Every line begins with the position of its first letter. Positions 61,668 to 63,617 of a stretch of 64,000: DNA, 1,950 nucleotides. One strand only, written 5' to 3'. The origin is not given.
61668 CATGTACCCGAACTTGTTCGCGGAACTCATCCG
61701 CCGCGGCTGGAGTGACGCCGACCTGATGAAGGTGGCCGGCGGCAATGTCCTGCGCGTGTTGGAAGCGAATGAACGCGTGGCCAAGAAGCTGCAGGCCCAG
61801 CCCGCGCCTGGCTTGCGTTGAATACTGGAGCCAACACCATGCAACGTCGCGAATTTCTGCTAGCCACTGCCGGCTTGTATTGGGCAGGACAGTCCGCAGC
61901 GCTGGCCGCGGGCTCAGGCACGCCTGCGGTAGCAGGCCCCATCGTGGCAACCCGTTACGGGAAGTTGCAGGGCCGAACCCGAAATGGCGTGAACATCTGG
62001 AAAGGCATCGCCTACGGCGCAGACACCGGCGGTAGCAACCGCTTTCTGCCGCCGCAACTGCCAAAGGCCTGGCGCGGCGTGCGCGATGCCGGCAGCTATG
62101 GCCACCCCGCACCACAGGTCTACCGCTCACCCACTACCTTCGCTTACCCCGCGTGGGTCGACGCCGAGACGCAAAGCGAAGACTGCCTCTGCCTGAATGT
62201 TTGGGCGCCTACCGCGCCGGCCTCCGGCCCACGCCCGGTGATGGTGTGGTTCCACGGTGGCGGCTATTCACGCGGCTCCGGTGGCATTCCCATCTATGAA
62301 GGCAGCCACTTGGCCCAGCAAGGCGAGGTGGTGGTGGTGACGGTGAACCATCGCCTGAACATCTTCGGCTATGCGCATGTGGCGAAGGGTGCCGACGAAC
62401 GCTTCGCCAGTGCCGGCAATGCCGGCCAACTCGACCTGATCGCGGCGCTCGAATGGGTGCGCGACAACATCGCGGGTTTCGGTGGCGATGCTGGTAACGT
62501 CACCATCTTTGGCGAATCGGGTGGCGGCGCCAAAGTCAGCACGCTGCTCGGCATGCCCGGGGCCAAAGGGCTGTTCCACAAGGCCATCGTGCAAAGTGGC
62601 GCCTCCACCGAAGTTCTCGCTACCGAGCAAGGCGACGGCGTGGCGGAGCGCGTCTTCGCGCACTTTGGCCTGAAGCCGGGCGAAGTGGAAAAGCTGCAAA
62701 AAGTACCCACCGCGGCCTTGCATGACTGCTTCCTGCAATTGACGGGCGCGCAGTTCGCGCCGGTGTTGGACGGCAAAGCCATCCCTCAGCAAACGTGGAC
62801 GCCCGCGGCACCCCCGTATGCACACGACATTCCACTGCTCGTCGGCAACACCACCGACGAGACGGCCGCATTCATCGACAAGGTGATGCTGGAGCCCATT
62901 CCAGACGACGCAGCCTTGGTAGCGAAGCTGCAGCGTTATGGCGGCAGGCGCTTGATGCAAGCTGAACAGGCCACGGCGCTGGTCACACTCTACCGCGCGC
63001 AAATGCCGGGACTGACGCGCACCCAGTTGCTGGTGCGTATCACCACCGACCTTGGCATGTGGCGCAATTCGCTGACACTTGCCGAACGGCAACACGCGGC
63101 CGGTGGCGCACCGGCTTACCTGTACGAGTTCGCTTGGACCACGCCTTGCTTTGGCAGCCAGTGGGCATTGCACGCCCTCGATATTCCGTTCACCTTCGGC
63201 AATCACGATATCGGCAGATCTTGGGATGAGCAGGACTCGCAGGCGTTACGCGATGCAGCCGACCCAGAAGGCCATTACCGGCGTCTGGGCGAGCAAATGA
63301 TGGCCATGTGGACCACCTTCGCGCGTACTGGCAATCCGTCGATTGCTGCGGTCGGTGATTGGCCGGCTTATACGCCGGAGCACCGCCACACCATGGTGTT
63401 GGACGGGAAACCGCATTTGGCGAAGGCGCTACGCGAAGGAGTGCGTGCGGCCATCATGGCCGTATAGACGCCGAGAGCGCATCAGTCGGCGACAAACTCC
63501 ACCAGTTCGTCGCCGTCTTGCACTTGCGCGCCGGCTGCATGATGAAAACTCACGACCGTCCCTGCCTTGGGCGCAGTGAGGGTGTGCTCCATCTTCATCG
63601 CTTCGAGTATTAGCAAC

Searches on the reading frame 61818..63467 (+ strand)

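Call 8: search_protein_families(library=pfam, proteins=[window:61818-63467:+], max_evalue=0.01)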
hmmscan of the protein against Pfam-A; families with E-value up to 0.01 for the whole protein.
window:61818-63467:+ (549 aa): 3 families
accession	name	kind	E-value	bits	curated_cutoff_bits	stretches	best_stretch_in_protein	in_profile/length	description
PF00135.34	COesterase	-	2.1e-92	311.1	27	1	41-538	3-507/515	Carboxylesterase family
PF20434.5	BD-FAE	-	9.9e-07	28.9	26.8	1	135-256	9-118/215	BD-FAE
PF07859.19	Abhydrolase_3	-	3.4e-05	24.1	25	0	206-238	51-83/210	alpha/beta hydrolase fold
